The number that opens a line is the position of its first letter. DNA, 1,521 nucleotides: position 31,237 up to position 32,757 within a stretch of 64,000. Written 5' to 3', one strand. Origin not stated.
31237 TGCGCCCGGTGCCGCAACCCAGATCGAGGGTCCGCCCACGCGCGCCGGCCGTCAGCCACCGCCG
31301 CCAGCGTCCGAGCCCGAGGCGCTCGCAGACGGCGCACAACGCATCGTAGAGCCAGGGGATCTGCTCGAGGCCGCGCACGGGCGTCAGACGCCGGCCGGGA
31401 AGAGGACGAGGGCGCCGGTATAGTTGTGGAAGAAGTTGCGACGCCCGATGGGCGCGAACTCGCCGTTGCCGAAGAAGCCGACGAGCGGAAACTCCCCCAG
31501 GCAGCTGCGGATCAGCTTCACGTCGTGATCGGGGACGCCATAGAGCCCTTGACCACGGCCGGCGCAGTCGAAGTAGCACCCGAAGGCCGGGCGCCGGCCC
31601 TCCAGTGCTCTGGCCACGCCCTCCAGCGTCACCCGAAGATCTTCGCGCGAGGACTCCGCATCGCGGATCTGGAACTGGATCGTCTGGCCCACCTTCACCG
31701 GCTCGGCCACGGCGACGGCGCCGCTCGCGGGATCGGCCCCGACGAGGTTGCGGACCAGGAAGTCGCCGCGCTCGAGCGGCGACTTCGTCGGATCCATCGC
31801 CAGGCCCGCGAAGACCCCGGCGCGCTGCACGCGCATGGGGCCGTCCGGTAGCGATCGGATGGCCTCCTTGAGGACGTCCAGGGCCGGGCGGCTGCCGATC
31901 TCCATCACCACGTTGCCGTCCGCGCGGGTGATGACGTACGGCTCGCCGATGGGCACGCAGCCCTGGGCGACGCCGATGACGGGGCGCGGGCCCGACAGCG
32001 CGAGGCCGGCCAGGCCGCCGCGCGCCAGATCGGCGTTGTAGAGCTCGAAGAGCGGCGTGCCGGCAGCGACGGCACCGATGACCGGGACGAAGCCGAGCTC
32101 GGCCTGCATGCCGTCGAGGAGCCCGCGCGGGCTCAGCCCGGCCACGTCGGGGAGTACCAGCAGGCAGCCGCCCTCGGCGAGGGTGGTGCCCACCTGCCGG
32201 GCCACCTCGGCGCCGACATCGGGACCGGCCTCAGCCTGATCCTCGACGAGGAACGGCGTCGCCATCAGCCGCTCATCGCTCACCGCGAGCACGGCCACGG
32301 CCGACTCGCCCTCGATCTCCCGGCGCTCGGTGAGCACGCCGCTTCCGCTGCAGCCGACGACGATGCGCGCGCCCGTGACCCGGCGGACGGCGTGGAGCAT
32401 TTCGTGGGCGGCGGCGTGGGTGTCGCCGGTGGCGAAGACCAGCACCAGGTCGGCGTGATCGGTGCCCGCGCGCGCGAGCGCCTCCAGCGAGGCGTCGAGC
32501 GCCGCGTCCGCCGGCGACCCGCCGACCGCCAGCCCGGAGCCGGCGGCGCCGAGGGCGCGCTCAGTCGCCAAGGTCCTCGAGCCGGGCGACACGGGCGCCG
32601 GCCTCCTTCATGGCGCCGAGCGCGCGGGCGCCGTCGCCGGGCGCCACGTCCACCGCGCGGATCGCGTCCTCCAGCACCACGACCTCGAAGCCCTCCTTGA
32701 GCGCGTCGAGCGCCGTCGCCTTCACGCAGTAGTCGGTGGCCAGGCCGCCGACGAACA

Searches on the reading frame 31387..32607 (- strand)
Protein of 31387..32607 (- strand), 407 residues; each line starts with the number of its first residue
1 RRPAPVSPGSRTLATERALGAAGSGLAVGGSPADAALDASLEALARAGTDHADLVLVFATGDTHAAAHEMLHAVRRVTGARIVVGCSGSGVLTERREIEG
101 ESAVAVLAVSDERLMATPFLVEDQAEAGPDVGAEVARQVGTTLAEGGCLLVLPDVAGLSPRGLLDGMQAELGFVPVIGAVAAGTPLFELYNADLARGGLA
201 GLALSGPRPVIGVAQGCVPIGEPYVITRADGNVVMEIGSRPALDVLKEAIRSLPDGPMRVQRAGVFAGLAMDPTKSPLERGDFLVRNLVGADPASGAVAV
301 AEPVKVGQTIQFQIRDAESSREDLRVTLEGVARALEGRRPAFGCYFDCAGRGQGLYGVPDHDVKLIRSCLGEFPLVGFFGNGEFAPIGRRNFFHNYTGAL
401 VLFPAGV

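Call 57: search_protein_families(library=pfam, proteins=[window:31387-32607:-], max_evalue=0.0001)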
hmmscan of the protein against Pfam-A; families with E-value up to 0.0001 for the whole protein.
window:31387-32607:- (407 aa): 2 families
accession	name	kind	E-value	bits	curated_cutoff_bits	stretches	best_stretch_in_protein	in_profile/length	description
PF08495.15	FIST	-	1.9e-31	109.9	23.2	1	53-238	1-187/189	FIST N domain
PF10442.14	FIST_C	-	1.2e-24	87.3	28.5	1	242-386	1-131/131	FIST C domain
